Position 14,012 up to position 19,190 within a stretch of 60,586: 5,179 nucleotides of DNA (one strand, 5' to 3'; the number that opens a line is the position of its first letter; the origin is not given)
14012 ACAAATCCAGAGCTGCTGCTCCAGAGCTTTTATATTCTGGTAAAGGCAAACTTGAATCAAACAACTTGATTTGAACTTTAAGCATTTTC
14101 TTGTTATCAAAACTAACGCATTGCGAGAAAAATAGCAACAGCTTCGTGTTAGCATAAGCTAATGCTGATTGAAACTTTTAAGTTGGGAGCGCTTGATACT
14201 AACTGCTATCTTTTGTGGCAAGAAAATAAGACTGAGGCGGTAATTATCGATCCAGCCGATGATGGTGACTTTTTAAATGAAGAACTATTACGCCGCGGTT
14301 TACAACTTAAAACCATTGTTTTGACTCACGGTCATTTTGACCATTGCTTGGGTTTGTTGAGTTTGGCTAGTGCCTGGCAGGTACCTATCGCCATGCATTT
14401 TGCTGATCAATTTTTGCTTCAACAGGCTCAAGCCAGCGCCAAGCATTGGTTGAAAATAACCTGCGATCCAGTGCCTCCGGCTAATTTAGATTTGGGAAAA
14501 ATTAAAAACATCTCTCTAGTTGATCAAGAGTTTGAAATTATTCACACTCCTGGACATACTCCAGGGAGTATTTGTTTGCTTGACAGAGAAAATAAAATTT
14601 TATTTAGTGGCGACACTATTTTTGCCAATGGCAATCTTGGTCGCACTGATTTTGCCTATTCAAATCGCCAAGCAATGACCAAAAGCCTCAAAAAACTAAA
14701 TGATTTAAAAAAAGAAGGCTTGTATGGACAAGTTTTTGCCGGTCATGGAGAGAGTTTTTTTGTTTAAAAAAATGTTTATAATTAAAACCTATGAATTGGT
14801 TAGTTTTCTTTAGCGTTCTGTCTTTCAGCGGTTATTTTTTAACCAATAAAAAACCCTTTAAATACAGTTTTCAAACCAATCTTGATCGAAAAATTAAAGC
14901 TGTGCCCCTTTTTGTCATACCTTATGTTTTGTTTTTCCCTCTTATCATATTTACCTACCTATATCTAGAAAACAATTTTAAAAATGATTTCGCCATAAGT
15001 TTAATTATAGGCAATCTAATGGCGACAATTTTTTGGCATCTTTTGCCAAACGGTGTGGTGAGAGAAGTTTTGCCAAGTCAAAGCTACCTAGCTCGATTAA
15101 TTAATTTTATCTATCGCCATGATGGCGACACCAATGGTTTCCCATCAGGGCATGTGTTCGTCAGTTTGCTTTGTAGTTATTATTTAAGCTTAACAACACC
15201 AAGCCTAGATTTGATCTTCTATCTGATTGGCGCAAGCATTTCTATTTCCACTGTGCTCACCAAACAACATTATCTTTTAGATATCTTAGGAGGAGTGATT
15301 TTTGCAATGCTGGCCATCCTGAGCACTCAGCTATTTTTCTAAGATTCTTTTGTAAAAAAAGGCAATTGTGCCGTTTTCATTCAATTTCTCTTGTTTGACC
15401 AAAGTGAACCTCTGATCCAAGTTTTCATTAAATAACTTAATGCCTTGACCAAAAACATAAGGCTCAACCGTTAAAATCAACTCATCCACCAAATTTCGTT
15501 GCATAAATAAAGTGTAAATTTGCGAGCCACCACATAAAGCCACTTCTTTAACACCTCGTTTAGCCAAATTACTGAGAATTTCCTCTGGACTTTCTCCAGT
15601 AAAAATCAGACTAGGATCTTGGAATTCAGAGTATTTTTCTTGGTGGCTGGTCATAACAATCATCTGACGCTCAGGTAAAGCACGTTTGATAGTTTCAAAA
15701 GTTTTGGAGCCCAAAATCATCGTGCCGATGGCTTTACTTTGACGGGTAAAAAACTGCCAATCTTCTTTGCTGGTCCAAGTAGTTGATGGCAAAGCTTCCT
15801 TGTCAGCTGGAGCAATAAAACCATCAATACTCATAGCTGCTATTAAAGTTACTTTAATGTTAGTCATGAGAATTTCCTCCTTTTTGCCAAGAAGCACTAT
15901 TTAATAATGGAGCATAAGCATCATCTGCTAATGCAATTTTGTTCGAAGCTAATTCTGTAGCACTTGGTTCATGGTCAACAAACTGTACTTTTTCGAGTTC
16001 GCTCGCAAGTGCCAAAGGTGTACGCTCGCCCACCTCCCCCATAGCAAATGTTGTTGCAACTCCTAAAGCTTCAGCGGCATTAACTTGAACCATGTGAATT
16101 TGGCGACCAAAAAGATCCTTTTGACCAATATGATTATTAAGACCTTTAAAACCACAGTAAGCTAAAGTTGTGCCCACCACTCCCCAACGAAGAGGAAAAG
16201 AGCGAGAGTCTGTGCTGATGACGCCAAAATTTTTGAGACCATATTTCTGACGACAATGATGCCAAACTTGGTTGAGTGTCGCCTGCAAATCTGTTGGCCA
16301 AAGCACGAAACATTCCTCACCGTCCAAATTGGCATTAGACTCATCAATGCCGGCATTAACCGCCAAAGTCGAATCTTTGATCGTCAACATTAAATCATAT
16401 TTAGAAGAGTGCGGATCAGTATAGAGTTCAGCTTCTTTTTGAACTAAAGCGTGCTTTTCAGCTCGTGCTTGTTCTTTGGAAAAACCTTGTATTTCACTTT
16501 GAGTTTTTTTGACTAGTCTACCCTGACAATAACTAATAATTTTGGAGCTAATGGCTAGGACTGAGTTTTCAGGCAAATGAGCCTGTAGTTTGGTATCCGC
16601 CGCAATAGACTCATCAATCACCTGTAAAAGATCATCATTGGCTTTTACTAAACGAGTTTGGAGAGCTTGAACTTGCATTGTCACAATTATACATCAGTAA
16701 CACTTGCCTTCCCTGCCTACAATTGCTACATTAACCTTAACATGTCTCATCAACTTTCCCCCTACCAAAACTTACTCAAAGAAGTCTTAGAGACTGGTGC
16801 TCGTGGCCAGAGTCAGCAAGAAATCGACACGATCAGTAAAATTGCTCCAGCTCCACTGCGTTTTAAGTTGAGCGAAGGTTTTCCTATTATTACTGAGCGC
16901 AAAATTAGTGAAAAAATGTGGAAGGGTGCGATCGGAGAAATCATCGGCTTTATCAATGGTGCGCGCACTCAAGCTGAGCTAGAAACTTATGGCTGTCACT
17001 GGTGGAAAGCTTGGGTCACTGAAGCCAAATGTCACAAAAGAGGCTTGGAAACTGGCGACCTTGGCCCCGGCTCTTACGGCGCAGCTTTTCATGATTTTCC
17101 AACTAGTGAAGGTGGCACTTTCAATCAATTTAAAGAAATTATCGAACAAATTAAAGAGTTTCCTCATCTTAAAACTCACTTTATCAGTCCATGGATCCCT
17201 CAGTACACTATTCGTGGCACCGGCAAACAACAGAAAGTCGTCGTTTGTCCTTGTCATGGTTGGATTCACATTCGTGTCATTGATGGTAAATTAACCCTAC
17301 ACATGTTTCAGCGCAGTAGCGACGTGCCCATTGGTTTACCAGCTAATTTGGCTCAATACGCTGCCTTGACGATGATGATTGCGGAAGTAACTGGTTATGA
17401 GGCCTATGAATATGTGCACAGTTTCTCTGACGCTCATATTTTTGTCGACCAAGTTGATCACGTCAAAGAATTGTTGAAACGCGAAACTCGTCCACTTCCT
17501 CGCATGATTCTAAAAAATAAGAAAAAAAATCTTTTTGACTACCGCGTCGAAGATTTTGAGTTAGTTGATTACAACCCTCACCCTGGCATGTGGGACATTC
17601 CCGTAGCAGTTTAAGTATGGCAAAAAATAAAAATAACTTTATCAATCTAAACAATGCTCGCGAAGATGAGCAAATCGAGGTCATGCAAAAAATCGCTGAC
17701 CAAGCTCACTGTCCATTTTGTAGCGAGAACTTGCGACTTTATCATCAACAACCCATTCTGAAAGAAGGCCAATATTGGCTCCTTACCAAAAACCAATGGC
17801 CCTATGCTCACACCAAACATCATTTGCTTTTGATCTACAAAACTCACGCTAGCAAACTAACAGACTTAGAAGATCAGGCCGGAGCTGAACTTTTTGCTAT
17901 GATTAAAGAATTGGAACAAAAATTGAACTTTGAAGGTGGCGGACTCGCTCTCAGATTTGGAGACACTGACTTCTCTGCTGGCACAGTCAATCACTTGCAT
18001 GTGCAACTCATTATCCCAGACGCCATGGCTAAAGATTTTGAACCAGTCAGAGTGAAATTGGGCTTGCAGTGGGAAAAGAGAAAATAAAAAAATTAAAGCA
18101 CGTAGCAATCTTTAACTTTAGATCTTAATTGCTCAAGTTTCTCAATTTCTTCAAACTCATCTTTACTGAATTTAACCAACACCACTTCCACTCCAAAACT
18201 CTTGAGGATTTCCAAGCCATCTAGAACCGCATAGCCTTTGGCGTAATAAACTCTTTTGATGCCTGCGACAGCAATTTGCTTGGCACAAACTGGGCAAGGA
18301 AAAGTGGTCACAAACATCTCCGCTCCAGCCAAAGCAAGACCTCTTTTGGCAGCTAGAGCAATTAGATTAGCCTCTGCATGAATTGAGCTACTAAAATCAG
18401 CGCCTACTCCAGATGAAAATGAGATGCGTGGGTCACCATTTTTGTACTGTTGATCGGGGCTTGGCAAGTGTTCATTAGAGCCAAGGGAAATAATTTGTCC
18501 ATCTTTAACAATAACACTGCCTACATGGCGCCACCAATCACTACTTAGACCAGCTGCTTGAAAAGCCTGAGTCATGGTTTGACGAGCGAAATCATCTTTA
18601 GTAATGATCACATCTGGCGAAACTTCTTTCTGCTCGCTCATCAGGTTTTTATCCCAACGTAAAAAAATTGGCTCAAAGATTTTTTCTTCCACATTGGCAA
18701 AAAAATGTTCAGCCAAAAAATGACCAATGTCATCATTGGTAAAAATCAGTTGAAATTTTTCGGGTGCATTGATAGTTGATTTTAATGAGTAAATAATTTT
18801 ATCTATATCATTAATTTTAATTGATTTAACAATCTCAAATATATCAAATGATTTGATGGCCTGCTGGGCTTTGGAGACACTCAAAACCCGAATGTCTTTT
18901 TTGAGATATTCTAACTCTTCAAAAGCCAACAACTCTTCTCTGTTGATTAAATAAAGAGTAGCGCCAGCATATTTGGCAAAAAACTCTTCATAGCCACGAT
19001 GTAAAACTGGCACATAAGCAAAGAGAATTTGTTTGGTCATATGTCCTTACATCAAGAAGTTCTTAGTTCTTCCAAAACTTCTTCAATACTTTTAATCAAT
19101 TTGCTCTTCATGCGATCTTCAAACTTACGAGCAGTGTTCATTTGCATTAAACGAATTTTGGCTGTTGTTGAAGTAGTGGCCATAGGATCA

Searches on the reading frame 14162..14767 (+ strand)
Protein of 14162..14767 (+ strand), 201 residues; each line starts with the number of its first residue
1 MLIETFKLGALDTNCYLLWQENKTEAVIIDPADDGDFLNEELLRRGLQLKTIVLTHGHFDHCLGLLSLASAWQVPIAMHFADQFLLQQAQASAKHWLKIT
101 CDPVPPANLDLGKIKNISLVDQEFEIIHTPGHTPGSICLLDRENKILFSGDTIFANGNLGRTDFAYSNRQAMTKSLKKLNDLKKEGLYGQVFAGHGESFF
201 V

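Call 75: search_protein_families(library=pfam, proteins=[window:14162-14767:+], max_evalue=0.0001)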
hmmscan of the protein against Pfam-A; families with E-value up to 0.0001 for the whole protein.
window:14162-14767:+ (201 aa): 3 families
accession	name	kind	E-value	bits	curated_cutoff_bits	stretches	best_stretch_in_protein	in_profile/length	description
PF00753.33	Lactamase_B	-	1.3e-29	104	22.7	1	9-183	2-188/196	Metallo-beta-lactamase superfamily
PF19583.5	ODP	-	6.4e-07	29.9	27.2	1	12-158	2-142/194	ODP family beta lactamase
PF12706.13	Lactamase_B_2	-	1.1e-05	25.6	27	1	27-77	3-59/200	Beta-lactamase superfamily domain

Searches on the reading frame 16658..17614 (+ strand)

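Call 75: search_protein_families(library=pfam, proteins=[window:16658-17614:+], max_evalue=0.0001)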
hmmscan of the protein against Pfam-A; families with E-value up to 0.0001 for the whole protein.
window:16658-17614:+ (318 aa): 1 family
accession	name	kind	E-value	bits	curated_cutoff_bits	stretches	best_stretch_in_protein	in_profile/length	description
PF00303.24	Thymidylat_synt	-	9.5e-67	225.4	24.3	1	35-311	2-260/266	Thymidylate synthase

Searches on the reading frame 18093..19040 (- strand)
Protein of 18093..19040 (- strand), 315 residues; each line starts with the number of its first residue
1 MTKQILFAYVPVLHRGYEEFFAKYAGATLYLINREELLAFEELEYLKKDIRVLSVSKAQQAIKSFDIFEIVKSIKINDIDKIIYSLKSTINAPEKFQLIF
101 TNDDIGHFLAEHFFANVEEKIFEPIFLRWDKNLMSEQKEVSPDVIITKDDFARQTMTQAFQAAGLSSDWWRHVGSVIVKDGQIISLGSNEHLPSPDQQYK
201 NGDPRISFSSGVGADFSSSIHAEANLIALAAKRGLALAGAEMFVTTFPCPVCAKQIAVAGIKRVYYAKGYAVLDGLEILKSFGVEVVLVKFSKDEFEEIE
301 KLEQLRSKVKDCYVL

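Call 75: search_protein_families(library=pfam, proteins=[window:18093-19040:-], max_evalue=0.0001)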
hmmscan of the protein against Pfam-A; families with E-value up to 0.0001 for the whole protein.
window:18093-19040:- (315 aa): 2 families
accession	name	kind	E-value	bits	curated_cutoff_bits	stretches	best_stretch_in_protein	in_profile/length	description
PF00383.29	dCMP_cyt_deam_1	-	4.7e-17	62.2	25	1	153-267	5-101/102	Cytidine and deoxycytidylate deaminase zinc-binding region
PF14437.12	MafB19-deam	-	2.2e-12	47.5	27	1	149-271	4-104/142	MafB19-like deaminase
